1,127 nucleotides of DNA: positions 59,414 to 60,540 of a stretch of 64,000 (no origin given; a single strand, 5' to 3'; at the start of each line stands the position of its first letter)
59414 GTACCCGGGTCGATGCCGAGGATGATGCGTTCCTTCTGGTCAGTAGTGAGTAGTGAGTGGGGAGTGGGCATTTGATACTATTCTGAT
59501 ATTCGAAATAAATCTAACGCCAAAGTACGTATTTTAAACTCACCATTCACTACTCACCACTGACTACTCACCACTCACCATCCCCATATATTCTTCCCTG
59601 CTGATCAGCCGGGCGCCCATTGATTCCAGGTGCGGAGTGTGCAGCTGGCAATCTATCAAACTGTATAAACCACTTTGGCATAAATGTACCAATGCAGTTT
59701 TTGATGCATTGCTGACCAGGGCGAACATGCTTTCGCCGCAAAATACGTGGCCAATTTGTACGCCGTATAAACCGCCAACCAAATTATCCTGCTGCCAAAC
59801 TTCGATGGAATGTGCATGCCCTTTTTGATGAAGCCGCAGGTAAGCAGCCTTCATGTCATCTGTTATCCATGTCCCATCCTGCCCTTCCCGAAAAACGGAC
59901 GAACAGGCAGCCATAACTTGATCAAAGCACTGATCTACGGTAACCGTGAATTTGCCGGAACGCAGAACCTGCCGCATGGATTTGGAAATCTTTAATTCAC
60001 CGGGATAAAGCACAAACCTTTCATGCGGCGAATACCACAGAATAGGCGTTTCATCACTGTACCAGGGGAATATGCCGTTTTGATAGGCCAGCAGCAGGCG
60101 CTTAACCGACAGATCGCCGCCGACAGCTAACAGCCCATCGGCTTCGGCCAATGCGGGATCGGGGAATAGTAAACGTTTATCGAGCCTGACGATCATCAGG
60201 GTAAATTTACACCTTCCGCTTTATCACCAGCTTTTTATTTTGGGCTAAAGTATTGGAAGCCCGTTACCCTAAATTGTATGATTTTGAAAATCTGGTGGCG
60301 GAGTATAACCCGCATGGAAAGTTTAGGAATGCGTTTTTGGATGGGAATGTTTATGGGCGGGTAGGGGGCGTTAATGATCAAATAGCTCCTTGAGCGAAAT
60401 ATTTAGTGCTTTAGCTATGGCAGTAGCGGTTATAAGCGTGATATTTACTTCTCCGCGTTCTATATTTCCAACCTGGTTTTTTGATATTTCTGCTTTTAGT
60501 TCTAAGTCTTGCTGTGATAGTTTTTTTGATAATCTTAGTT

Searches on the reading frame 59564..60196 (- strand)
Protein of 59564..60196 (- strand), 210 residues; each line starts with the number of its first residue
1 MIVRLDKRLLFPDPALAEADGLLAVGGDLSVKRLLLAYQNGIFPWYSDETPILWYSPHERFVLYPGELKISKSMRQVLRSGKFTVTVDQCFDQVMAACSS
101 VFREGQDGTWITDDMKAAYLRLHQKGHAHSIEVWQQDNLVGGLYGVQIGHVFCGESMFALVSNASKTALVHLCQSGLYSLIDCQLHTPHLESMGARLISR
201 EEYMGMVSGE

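Call 14: search_protein_families(library=pfam, proteins=[window:59564-60196:-], max_evalue=0.01)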
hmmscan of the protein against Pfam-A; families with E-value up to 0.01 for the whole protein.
window:59564-60196:- (210 aa): 2 families
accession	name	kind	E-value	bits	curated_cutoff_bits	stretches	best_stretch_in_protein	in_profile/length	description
PF03588.20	Leu_Phe_trans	-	1.6e-72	243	22.7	1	32-198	2-170/171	Leucyl/phenylalanyl-tRNA protein transferase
PF13480.13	Acetyltransf_6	-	0.0072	16.9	22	0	70-154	7-98/143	Acetyltransferase (GNAT) domain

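Call 61: find_homologous_proteins(query=window:59567-60196:-, max_evalue=1e-40)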
Query window:59567-60196:- (210 aa): 8000 proteins with E <= 1e-40 among 8000 candidates; the best 120 are listed.
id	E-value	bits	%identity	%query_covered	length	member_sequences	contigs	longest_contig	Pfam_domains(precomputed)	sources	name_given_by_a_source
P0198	2.8e-132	457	95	100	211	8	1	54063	PF03588.21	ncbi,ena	-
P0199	3.6e-126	437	90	100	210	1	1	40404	PF03588.21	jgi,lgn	-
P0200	3.7e-119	414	86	100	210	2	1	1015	PF03588.21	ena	-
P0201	9.9e-119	412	84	100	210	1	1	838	PF03588.21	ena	-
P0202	5.9e-115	400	81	100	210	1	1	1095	PF03588.21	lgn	-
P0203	1.5e-114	399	81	100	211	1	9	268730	PF03588.21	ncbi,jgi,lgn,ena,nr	ncbi:MAG TPA: leucyl/phenylalanyl-tRNA--protein transferase [Mucilaginibacter sp.]|jgi:leucyl/phenyl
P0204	7.6e-114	396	79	100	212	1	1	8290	PF03588.21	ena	-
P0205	9.1e-114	396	81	100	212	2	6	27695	PF03588.21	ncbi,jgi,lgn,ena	jgi:leucyl/phenylalanyl-tRNA--protein transferase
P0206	2.2e-113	395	80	100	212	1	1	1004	PF03588.21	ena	-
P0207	4.1e-113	394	81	100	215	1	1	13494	PF03588.21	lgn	-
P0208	7.2e-113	393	80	100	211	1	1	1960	PF03588.21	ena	-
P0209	9.5e-113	393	81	98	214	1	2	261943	PF03588.21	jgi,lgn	jgi:leucyl/phenylalanyl-tRNA--protein transferase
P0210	6.2e-112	390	79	98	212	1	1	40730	PF03588.21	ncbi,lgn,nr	ncbi:MAG: leucyl/phenylalanyl-tRNA--protein transferase [Mucilaginibacter sp.]|nr:leucyl/phenylalany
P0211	6.9e-112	390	80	100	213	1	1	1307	PF03588.21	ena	-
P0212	8.9e-112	390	78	100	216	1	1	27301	PF03588.21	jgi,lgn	jgi:leucyl/phenylalanyl-tRNA--protein transferase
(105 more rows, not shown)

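Call 62: find_encoding_contigs(protein=P0198, flank=7000, max_places=3)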
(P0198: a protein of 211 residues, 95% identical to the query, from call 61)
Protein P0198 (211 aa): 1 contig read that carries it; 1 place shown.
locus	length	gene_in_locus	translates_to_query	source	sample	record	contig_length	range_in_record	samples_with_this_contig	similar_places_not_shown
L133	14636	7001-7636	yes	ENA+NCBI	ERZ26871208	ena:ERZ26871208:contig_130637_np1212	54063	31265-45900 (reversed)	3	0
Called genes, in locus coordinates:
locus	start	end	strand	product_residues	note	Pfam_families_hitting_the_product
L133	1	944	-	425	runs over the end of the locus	PF08811:DUF1800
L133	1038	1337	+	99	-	-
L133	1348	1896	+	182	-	-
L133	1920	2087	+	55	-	-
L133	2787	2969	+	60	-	-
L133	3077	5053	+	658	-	PF12969:DUF3857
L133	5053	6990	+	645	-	PF12969:DUF3857, PF01841:Transglut_core (weak)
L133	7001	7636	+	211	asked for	PF03588:Leu_Phe_trans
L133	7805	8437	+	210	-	PF02075:RuvC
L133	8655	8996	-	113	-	-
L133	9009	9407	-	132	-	PF11969:DcpS_C, PF01230:HIT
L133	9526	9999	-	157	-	PF03449:GreA_GreB_N, PF01272:GreA_GreB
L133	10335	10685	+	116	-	PF02261:Asp_decarbox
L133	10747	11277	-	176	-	-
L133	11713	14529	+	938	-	PF25596:CPSase_L_D1, PF13549:ATP-grasp_5 (faint), PF02786:CPSase_L_D2, PF02787:CPSase_L_D3, PF25596:CPSase_L_D1, PF02786:CPSase_L_D2, PF02222:ATP-grasp, PF07478:Dala_Dala_lig_C, +4 more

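Call 63: find_encoding_contigs(protein=P0199, flank=7000, max_places=3)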
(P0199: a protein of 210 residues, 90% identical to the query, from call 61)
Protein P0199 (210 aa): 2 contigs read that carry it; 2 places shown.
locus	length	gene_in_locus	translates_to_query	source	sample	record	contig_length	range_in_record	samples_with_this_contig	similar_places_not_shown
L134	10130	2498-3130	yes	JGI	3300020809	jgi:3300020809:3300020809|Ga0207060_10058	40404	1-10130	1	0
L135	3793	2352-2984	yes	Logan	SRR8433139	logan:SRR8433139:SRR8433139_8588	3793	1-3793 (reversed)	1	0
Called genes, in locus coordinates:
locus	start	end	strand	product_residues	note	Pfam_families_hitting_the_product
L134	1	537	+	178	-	?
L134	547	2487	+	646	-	PF12969:DUF3857, PF01841:Transglut_core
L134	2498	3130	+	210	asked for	PF03588:Leu_Phe_trans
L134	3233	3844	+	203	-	PF02075:RuvC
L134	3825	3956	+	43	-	-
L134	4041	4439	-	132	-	PF11969:DcpS_C, PF01230:HIT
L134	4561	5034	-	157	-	PF03449:GreA_GreB_N, PF01272:GreA_GreB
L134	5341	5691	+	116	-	PF02261:Asp_decarbox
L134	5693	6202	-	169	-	-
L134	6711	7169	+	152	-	-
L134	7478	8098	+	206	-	-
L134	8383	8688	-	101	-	-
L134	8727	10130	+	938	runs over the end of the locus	PF25596:CPSase_L_D1, PF02222:ATP-grasp (weak), PF02786:CPSase_L_D2, PF02787:CPSase_L_D3, PF25596:CPSase_L_D1, PF02786:CPSase_L_D2, PF02222:ATP-grasp, PF07478:Dala_Dala_lig_C, +5 more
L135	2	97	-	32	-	?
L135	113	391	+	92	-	-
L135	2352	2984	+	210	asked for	PF03588:Leu_Phe_trans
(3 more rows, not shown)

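Call 64: find_encoding_contigs(protein=P0203, flank=7000, max_places=3)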
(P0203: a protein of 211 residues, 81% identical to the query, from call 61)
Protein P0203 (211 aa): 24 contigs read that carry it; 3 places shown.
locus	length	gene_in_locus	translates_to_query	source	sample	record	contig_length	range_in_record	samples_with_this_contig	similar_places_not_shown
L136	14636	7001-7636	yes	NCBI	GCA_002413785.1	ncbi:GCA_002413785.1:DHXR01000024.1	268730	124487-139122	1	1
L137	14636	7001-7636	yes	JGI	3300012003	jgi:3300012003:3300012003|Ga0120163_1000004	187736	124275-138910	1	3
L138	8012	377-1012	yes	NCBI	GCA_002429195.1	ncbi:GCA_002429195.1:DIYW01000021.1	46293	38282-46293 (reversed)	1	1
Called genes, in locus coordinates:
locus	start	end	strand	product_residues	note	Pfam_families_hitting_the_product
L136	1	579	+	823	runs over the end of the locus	PF13424:TPR_12 (faint), PF12770:CHAT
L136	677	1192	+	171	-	-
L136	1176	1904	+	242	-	PF07719:TPR_2 (faint), PF13174:TPR_6 (faint), PF13181:TPR_8 (faint), PF14559:TPR_19 (faint)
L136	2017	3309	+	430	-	PF05622:HOOK (faint), PF28256:CCDC171 (faint), PF06009: (weak), PF13385:Laminin_G_3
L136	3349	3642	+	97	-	-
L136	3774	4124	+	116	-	-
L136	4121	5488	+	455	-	PF09603:Fib_succ_major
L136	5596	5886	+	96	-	-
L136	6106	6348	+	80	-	-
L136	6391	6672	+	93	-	PF01527:HTH_Tnp_1 (weak), PF13518:HTH_28 (weak)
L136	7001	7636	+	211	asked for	PF03588:Leu_Phe_trans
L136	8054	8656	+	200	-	PF02075:RuvC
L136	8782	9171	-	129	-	PF11969:DcpS_C, PF01230:HIT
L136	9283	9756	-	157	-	PF03449:GreA_GreB_N, PF01272:GreA_GreB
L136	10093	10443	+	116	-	PF02261:Asp_decarbox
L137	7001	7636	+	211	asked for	PF03588:Leu_Phe_trans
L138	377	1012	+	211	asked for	PF03588:Leu_Phe_trans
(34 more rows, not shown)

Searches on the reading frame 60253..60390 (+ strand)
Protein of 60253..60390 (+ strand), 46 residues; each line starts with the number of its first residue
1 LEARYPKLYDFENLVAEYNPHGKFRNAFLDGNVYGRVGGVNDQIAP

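Call 47: search_protein_families(library=pfam, proteins=[window:60253-60390:+], max_evalue=10)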
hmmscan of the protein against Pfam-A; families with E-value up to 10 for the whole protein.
seq(46 aa): 1 family
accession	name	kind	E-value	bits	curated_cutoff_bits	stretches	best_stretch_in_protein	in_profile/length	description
PF04030.19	ALO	-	0.031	14.4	23.1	1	1-30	227-256/258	D-arabinono-1,4-lactone oxidase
